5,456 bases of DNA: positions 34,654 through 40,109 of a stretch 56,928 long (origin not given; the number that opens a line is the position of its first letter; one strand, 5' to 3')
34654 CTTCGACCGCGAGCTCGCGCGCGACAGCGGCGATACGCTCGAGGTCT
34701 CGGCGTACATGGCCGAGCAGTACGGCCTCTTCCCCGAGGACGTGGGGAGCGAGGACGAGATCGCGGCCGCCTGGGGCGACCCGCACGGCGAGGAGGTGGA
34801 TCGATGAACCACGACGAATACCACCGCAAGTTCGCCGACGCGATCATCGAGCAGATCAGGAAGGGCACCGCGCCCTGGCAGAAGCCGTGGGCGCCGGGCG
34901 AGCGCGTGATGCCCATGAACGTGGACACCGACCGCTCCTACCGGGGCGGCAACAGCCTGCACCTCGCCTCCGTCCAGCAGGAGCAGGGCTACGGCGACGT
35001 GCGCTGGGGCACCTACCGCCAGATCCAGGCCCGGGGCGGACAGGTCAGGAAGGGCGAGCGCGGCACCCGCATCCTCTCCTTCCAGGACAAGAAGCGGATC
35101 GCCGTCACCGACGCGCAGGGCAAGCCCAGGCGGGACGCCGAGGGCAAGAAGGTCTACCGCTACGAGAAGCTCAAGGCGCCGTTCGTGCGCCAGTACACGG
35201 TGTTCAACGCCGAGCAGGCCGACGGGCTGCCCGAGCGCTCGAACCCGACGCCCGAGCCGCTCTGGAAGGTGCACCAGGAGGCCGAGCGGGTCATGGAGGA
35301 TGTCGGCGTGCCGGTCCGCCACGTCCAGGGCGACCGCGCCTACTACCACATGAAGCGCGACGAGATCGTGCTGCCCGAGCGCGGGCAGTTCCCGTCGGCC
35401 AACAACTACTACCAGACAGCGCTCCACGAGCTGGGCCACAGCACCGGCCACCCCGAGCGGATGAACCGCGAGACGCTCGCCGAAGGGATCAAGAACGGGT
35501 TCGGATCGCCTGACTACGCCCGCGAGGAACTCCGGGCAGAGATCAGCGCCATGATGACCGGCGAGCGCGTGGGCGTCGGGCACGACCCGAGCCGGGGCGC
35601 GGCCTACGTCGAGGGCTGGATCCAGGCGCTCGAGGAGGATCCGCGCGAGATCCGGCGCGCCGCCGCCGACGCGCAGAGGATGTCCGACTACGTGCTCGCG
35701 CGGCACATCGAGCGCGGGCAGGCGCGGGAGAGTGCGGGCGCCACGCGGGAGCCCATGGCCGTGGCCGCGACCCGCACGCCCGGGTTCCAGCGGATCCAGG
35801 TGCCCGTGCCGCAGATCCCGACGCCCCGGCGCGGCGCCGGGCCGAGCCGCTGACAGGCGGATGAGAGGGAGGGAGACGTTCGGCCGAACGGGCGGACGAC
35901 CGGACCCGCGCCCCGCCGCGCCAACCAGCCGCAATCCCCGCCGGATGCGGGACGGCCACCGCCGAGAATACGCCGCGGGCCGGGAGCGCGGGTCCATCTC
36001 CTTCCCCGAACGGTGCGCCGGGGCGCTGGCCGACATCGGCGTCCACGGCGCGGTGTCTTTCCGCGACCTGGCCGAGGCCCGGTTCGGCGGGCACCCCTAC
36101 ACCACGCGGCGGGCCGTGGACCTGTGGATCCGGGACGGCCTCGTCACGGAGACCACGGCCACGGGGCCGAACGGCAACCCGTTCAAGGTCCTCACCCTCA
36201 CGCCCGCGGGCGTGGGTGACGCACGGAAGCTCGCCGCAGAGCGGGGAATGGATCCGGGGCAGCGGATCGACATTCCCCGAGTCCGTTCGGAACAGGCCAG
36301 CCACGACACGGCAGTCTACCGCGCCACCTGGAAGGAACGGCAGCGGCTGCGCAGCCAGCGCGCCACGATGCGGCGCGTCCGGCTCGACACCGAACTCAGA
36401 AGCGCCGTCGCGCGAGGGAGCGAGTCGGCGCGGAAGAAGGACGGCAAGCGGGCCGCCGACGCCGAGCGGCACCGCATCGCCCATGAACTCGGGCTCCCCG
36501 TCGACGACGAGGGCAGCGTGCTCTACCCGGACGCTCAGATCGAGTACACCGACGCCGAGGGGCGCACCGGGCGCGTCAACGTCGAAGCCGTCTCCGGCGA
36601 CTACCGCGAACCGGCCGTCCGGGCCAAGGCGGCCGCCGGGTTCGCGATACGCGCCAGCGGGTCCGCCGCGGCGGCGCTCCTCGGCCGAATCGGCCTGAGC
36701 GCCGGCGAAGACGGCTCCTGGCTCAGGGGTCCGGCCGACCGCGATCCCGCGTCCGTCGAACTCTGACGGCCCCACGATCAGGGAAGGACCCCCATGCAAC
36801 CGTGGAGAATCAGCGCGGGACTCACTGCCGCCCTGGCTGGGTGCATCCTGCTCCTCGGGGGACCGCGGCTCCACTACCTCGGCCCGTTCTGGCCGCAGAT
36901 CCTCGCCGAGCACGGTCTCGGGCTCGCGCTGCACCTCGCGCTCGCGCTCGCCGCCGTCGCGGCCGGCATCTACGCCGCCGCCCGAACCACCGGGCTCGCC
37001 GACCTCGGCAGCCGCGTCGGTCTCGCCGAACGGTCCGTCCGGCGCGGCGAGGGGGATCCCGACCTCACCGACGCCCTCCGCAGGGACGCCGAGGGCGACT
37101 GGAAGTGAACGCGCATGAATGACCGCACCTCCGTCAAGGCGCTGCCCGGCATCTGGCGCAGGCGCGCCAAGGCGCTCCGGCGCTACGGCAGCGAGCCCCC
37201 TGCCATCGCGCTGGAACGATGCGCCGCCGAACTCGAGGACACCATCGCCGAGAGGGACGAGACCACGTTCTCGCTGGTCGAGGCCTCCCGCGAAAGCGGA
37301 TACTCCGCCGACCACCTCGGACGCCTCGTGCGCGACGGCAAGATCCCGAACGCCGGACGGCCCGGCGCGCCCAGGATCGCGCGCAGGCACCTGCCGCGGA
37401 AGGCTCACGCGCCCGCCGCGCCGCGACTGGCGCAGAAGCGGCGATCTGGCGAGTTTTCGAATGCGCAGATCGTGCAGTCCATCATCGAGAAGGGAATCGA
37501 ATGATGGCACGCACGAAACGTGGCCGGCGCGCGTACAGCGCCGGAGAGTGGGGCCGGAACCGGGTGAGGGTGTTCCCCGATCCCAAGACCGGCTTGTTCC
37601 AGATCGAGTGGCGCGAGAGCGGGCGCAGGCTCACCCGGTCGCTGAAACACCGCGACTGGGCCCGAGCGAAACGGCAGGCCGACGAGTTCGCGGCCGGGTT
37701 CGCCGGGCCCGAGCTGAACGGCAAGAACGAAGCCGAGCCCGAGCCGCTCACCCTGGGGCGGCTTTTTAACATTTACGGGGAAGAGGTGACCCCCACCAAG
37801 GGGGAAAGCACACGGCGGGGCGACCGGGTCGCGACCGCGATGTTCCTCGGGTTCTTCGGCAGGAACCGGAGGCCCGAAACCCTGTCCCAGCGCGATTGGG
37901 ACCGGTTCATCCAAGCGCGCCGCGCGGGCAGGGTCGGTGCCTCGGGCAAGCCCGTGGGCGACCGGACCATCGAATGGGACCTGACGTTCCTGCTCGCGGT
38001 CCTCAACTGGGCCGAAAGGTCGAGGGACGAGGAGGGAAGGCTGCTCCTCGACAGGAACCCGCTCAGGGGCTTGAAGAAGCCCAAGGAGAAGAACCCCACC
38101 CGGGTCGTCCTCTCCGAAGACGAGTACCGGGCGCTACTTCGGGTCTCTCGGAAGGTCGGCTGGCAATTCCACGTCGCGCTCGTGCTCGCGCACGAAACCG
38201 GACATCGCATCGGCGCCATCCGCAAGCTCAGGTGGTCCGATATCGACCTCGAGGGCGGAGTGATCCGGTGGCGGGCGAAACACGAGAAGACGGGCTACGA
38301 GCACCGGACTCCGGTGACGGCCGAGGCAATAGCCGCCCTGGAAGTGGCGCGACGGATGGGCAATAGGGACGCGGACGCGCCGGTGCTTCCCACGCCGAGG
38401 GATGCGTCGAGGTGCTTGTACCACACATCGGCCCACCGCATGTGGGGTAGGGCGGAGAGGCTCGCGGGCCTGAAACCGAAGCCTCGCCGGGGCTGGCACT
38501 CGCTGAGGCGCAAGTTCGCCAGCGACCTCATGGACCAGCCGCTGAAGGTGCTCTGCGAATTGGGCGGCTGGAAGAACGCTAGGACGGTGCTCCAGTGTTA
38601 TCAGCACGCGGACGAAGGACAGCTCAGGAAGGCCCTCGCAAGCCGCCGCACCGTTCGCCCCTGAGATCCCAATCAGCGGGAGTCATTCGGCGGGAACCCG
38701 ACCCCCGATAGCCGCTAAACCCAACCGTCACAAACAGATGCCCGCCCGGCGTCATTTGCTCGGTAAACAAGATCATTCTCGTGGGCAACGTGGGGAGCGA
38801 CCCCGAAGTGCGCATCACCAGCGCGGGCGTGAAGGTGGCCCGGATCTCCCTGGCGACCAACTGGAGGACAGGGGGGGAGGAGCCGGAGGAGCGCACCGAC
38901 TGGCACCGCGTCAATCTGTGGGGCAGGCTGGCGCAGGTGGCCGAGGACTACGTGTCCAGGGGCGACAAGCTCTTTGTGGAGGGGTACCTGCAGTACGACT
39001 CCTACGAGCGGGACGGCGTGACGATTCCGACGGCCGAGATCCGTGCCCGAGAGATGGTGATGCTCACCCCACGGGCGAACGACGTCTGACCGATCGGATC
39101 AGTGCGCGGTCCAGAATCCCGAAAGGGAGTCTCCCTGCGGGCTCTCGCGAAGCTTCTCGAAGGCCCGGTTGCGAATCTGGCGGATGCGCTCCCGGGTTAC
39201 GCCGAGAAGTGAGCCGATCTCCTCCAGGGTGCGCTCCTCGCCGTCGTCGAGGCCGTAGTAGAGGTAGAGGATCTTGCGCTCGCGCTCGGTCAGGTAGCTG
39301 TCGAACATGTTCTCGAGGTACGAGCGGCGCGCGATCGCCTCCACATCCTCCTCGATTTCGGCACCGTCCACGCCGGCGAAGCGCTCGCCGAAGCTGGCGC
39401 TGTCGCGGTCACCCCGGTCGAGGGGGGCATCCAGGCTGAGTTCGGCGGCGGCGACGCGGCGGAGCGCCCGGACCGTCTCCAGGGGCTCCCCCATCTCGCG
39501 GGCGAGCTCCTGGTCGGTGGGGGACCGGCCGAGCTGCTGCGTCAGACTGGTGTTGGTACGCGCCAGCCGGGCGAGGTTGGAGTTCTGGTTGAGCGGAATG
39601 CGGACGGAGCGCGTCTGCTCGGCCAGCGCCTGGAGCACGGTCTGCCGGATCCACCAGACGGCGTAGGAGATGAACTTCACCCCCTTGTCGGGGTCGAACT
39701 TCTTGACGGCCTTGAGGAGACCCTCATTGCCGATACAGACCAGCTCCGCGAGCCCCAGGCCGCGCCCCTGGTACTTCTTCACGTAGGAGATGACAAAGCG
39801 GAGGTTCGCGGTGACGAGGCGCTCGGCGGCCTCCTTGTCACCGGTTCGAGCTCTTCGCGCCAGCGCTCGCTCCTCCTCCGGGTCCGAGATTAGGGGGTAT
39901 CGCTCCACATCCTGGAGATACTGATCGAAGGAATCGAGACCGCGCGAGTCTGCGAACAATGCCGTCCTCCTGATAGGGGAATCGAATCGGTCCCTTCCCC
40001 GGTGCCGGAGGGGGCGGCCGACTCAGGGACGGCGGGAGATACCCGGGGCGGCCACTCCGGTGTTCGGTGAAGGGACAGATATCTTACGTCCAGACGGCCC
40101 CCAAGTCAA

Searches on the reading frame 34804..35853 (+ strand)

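Call 107: search_protein_families(library=pfam, proteins=[window:34804-35853:+], max_evalue=0.001)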
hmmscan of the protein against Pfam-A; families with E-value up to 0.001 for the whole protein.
window:34804-35853:+ (349 aa): 2 families
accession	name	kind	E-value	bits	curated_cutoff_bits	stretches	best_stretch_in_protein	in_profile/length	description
PF18818.7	MPTase-PolyVal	-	3.1e-38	131.1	27.5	1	159-288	2-125/126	Zincin-like metallopeptidase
PF08401.16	ArdcN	-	3.4e-33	114.9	22.6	1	6-134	3-123/123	N-terminal domain of anti-restriction factor ArdC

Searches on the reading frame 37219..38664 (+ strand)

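Call 107: search_protein_families(library=pfam, proteins=[window:37219-38664:+], max_evalue=0.001)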
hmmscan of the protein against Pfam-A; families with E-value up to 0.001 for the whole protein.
window:37219-38664:+ (481 aa): 1 family
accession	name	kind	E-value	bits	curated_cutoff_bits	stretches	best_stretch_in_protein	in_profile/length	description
PF00589.27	Phage_integrase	-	1.8e-18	67.3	27.1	1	297-466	2-170/172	Phage integrase family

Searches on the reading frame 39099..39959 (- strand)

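Call 107: search_protein_families(library=pfam, proteins=[window:39099-39959:-], max_evalue=0.001)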
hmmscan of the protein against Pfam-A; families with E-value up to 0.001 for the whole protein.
window:39099-39959:- (286 aa): 4 families
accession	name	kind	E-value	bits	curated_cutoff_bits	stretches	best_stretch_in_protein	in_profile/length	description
PF04545.22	Sigma70_r4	-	2.1e-20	72.4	24.1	1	223-272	5-50/50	Sigma-70, region 4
PF04542.20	Sigma70_r2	-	4.1e-17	62.2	24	1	48-117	1-70/71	Sigma-70 region 2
PF04539.22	Sigma70_r3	-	3.3e-12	46.8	25.3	1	129-183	3-57/78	Sigma-70 region 3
PF00140.25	Sigma70_r1_2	-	4e-08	33.5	22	1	9-43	1-34/34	Sigma-70 factor, region 1.2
